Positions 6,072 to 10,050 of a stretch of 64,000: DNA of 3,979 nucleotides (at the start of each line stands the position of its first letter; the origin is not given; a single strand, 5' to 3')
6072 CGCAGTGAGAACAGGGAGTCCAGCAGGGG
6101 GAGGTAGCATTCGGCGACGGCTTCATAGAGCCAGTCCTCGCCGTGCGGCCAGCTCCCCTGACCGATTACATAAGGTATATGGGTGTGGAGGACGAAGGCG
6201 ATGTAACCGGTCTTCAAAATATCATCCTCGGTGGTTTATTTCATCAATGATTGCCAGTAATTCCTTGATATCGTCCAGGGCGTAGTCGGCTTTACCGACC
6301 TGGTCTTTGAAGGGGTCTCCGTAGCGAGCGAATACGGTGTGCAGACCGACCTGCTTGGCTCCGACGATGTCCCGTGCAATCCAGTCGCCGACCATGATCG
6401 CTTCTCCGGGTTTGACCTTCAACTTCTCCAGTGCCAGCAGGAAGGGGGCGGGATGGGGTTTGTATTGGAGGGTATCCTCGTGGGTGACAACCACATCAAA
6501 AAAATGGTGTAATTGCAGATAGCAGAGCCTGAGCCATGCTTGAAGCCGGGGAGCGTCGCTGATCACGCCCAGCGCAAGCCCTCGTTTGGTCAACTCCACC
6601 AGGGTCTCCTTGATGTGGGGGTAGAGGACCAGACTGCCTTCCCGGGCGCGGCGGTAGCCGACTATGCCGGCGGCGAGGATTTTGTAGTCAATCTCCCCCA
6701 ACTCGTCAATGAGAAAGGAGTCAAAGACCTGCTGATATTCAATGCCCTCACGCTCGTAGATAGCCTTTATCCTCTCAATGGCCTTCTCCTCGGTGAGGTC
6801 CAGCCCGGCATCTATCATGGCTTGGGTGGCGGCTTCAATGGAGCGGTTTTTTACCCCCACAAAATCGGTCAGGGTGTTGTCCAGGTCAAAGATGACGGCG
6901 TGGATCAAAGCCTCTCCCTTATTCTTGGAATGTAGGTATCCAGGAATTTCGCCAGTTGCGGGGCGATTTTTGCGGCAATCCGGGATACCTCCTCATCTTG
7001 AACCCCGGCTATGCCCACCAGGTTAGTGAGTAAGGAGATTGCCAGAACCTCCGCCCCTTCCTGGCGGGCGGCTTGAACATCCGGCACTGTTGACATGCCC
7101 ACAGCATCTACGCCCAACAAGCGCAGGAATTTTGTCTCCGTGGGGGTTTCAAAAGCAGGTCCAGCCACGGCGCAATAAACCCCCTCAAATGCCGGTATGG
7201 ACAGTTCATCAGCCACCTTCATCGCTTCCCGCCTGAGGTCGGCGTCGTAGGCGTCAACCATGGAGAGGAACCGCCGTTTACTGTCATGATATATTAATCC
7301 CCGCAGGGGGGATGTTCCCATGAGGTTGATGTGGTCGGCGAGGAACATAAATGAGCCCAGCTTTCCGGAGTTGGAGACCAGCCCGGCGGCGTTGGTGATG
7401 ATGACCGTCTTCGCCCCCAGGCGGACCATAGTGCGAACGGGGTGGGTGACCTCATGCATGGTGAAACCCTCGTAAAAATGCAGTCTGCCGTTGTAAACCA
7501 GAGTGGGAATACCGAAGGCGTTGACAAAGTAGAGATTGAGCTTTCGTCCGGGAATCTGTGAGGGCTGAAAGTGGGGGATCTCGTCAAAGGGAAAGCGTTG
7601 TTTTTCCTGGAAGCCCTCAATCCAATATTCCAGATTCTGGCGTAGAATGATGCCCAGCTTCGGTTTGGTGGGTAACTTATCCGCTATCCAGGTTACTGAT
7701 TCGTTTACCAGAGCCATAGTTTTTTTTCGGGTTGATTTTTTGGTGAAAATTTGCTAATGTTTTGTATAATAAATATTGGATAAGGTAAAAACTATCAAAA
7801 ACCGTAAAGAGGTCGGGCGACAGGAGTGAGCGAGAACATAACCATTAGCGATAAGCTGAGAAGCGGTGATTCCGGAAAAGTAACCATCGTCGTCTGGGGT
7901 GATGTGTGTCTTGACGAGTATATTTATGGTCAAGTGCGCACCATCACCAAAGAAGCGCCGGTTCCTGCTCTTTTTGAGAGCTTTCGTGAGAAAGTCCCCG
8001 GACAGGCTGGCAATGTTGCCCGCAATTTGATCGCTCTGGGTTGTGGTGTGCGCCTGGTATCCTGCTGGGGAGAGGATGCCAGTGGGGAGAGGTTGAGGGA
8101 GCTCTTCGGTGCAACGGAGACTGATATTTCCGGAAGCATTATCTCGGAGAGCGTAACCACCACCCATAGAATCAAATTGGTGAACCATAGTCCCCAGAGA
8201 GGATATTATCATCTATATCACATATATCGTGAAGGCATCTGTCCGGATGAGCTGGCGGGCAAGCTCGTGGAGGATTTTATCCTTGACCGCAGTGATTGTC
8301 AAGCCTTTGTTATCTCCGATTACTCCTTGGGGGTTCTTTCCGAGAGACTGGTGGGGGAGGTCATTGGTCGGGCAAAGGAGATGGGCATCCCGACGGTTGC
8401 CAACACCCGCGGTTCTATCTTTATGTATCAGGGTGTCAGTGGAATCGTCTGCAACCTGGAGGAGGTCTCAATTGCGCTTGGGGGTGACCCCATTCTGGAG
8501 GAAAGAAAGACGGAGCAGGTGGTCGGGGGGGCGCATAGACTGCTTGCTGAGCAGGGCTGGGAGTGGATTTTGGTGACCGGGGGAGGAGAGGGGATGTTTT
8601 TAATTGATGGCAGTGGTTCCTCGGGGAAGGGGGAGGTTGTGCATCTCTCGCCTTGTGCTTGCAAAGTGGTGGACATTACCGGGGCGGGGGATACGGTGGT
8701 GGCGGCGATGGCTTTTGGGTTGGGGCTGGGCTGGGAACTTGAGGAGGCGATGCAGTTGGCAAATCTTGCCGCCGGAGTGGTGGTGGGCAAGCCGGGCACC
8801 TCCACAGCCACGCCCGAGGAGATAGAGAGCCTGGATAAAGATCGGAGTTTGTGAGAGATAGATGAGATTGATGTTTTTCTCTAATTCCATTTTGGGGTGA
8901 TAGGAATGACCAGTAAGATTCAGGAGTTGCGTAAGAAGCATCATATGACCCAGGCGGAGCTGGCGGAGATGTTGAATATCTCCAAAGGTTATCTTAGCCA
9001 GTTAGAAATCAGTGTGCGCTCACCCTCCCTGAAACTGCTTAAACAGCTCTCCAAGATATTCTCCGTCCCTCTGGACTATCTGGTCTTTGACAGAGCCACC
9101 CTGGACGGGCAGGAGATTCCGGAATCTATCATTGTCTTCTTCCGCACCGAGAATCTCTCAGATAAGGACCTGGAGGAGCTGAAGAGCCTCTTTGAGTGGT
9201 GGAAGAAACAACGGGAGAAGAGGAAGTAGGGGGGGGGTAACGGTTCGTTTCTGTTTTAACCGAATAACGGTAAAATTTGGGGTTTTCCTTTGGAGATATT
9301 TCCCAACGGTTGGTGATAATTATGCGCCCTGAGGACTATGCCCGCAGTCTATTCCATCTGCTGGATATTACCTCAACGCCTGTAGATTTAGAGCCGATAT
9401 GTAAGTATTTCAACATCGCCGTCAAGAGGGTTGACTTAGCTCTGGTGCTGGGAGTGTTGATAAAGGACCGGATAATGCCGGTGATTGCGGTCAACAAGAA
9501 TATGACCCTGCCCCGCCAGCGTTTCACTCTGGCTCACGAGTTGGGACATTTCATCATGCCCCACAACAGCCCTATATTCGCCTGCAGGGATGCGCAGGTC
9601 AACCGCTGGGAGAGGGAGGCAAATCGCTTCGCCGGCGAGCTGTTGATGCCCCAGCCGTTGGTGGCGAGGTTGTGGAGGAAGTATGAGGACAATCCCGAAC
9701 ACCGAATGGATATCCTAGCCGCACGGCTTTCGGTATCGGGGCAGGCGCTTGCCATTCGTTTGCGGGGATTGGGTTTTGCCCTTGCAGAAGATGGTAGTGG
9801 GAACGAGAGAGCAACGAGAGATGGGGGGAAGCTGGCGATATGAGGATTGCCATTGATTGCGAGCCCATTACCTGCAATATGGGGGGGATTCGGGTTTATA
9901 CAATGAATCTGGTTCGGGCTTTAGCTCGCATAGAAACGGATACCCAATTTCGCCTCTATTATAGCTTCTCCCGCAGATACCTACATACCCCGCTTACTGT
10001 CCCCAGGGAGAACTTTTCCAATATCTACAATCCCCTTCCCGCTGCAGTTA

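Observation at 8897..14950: XRE/ImmA(IrrE) regulator pair heads a glycosyltransferase cluster 5 kb from uvrA; AACGGTT-type repeats between the two regulator genes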

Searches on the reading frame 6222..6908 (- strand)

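Call 3: search_protein_families(library=pfam, proteins=[window:6222-6908:-], max_evalue=0.01)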
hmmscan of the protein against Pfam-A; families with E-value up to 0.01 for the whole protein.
window:6222-6908:- (228 aa): 5 families
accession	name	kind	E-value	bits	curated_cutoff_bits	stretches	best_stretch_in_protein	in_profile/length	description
PF13419.12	HAD_2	-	9.6e-30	104.4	23.8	1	5-193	1-177/178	Haloacid dehalogenase-like hydrolase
PF00702.32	Hydrolase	-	1.4e-28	101.1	26.4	1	2-188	1-191/191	haloacid dehalogenase-like hydrolase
PF13242.12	Hydrolase_like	-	2e-11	44.1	22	1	150-216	4-74/75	HAD-hyrolase-like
PF12710.13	HAD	-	0.0016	19.3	27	1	5-140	1-128/189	haloacid dehalogenase-like hydrolase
PF09419.16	PGP_phosphatase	-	0.0075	16.3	20.4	0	166-195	135-164/168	Mitochondrial PGP phosphatase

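Call 31: search_protein_families(library=ncbifam, proteins=[window:6222-6908:-], max_evalue=0.001)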
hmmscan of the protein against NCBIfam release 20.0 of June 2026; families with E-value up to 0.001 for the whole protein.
window:6222-6908:- (228 aa): 41 families (the best 25 are shown)
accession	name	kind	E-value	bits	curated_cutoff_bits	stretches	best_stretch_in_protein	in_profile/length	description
TIGR02253.1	CTE7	subfamily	7e-50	169.8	169.75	1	1-218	1-221/221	TIGR02253 family HAD-type hydrolase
NF009804.0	PRK13288.1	equivalog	5.8e-26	91.3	218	1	1-224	2-213/215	pyrophosphatase PpaX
NF053830.1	RUBPPhHalo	equivalog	5.6e-25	88.3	330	1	93-220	102-233/234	ribulose-1,5-bisphosphate 5-phosphatase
NF009697.0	PRK13222.1-4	equivalog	2.7e-22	79.2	327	1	88-223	88-224/232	phosphoglycolate phosphatase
NF009695.0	PRK13222.1-2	equivalog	8.5e-22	77.7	225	1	2-222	6-223/226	phosphoglycolate phosphatase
TIGR02254.1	YjjG_YfnB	equivalog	8.2e-21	74.5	159.9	1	3-218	2-220/223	YjjG family noncanonical pyrimidine nucleotidase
TIGR01449.2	PGP_bact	equivalog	1.8e-20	73.4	180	1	84-218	75-210/213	phosphoglycolate phosphatase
NF009694.0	PRK13222.1-1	equivalog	2.7e-19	69.5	415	1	87-220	104-238/252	phosphoglycolate phosphatase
TIGR02009.1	PGMB-YQAB-SF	subfamily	1.5e-15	57.9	153.35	1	2-175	1-168/186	beta-phosphoglucomutase family hydrolase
TIGR01428.1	HAD_type_II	equivalog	2.5e-15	57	125.4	1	2-193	1-189/197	haloacid dehalogenase type II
TIGR02252.1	DREG-2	subfamily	2.9e-15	56.6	155.2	1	94-192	105-202/203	HAD hydrolase, REG-2-like, family IA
TIGR01662.1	HAD-SF-IIIA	subfamily_domain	1.2e-14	54.6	44.6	1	90-193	21-137/141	HAD-IIIA family hydrolase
TIGR01454.1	AHBA_synth_RP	hypoth_equivalog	2.8e-14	53.2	246.65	1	91-221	72-203/205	AHBA synthesis associated protein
NF009696.0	PRK13222.1-3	equivalog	2.6e-13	50.2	359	1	2-223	3-218/223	N-acetylmuramic acid 6-phosphate phosphatase MupP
TIGR01993.1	Pyr-5-nucltdase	equivalog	9.6e-13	48.3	142.9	1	4-193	2-182/183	pyrimidine 5'-nucleotidase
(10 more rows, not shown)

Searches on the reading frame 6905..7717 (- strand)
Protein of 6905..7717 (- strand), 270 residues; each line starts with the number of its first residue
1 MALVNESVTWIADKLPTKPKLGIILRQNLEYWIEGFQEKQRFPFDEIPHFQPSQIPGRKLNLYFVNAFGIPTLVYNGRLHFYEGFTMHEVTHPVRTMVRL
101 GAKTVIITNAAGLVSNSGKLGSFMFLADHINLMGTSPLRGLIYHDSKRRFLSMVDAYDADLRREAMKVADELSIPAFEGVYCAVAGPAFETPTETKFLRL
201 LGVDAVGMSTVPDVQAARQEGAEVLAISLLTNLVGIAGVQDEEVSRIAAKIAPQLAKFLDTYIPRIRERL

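Call 3: search_protein_families(library=pfam, proteins=[window:6905-7717:-], max_evalue=0.01)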
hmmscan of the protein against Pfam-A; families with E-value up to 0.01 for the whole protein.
window:6905-7717:- (270 aa): 1 family
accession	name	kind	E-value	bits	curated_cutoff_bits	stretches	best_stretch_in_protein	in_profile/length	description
PF01048.26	PNP_UDP_1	-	7.3e-37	127.4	25.1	1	39-263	18-232/233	Phosphorylase superfamily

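Call 31: search_protein_families(library=ncbifam, proteins=[window:6905-7717:-], max_evalue=0.001)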
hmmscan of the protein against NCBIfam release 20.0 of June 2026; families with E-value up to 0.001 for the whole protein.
window:6905-7717:- (270 aa): 11 families
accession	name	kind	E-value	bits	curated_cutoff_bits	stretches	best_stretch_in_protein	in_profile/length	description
NF006054.0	PRK08202.1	equivalog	1.1e-75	254.6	218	1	4-264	8-272/274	purine-nucleoside phosphorylase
TIGR01697.1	PNPH-PUNA-XAPA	subfamily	2e-69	233.7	197.1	1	21-263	2-246/247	inosine/guanosine/xanthosine phosphorylase family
TIGR01700.1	PNPH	equivalog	1.2e-63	214.9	293.35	1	20-262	1-247/249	purine nucleoside phosphorylase I, inosine and guanosine-specific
TIGR01698.1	PUNP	equivalog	5.9e-59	199.5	302.6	1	21-261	2-242/245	purine-nucleoside phosphorylase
TIGR01699.1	XAPA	equivalog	7.6e-46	156.7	370.9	1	24-248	5-227/248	xanthosine phosphorylase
TIGR01694.1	MTAP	equivalog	1.5e-16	60.5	274.85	1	96-256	70-231/240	S-methyl-5'-thioadenosine phosphorylase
NF006334.0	PRK08564.1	equivalog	6.2e-16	58.3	382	1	70-268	53-252/267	S-methyl-5'-thioadenosine phosphorylase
NF006599.0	PRK09136.1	equivalog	4.6e-10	39.1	223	1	100-243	76-218/247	S-methyl-5'-thioinosine phosphorylase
NF005876.0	PRK07823.1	equivalog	6.8e-10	38.5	306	1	93-249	72-228/267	S-methyl-5'-thioadenosine phosphorylase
NF006492.0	PRK08931.1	equivalog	6e-08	32.4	437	1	93-230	71-207/291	S-methyl-5'-thioadenosine phosphorylase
NF005657.0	PRK07432.1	equivalog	0.0002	20.6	453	1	178-224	158-204/291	S-methyl-5'-thioadenosine phosphorylase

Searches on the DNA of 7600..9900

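Call 51: search_rna_families(source=window, start=7600, end=9900, threshold=evalue, max_evalue=1)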
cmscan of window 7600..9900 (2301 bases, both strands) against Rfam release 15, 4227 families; matches with E-value up to 1: 0.
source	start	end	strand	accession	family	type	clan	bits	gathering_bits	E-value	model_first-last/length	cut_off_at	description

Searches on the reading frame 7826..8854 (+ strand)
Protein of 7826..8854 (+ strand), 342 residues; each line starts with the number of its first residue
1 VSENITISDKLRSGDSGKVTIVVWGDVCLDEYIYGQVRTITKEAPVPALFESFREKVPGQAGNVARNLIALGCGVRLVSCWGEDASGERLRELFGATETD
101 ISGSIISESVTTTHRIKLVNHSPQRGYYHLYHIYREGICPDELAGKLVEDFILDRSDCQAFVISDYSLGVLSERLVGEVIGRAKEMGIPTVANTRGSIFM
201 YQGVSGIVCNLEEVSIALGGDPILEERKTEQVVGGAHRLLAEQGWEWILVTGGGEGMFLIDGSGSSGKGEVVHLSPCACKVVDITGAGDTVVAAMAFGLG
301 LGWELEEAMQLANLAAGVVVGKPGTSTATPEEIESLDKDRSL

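Call 3: search_protein_families(library=pfam, proteins=[window:7826-8854:+], max_evalue=0.01)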
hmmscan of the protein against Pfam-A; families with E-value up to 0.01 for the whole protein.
window:7826-8854:+ (342 aa): 2 families
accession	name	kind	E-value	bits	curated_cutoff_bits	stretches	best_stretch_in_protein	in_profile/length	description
PF00294.29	PfkB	-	4.9e-28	98.8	25.8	1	30-330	8-300/302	pfkB family carbohydrate kinase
PF08543.17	Phos_pyr_kin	-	0.0025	17.7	27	1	207-313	123-225/246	Phosphomethylpyrimidine kinase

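Call 31: search_protein_families(library=ncbifam, proteins=[window:7826-8854:+], max_evalue=0.001)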
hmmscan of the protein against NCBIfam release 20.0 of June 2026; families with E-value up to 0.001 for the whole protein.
window:7826-8854:+ (342 aa): 17 families
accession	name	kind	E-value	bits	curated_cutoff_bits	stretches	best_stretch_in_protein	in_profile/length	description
TIGR02198.1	rfaE_dom_I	equivalog_domain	3.8e-67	226.6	345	1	18-335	7-312/315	D-glycero-beta-D-manno-heptose-7-phosphate kinase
NF008454.0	PRK11316.1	equivalog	7.6e-50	169.9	521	1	18-335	10-310/475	bifunctional D-glycero-beta-D-manno-heptose-7-phosphate kinase/D-glycero-beta-D-manno-heptose 1-phosphate adenylyltransferase HldE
TIGR02152.1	D_ribokin_bact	equivalog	6.5e-18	65.1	299.65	1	195-332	167-293/298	ribokinase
TIGR04382.1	myo_inos_iolC_N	equivalog_domain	2.5e-16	59.9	300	1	205-334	190-304/309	5-dehydro-2-deoxygluconokinase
TIGR03168.1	1-PFK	subfamily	6.3e-16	58.1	216.4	1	63-338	40-300/305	hexose kinase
TIGR03828.1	pfkB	equivalog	9.9e-15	54.3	292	1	154-338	124-300/305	1-phosphofructokinase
NF008353.0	PRK11142.1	equivalog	2.8e-11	43.5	341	1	235-332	205-296/307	ribokinase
NF041134.1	R1P_kin_Thcocales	equivalog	2.4e-09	37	500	1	266-329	209-272/291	ADP-dependent ribose-1-phosphate kinase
NF007321.0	PRK09813.1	equivalog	2.8e-09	36.8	247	1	237-321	178-256/261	fructoselysine 6-kinase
NF007068.0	PRK09513.1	equivalog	7.2e-08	32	432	1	229-322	202-288/312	1-phosphofructokinase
NF041320.1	pfkB_Halo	equivalog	1e-07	31.7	400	1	230-335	194-292/302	1-phosphofructokinase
NF053626.1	RibKinHalex1628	equivalog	2.6e-06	27.2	330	0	57-121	37-101/293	ATP-dependent ribose-1-phosphate kinase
NF007416.0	PRK09954.1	equivalog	4.1e-06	26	561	1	59-317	94-337/362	sugar kinase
NF047869.1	myo_kin_aldol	exception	5.6e-06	25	600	1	248-334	240-326/586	bifunctional 5-dehydro-2-deoxygluconokinase/5-dehydro-2-deoxyphosphogluconate aldolase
NF007632.0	PRK10294.1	equivalog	9.1e-06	25.1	353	1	59-318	38-284/310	6-phosphofructokinase II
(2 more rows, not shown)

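Call 32: search_protein_families(library=padloc, proteins=[window:7826-8854:+], max_evalue=0.001)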
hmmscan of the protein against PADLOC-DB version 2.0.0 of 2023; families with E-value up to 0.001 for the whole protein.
window:7826-8854:+ (342 aa): 0 families
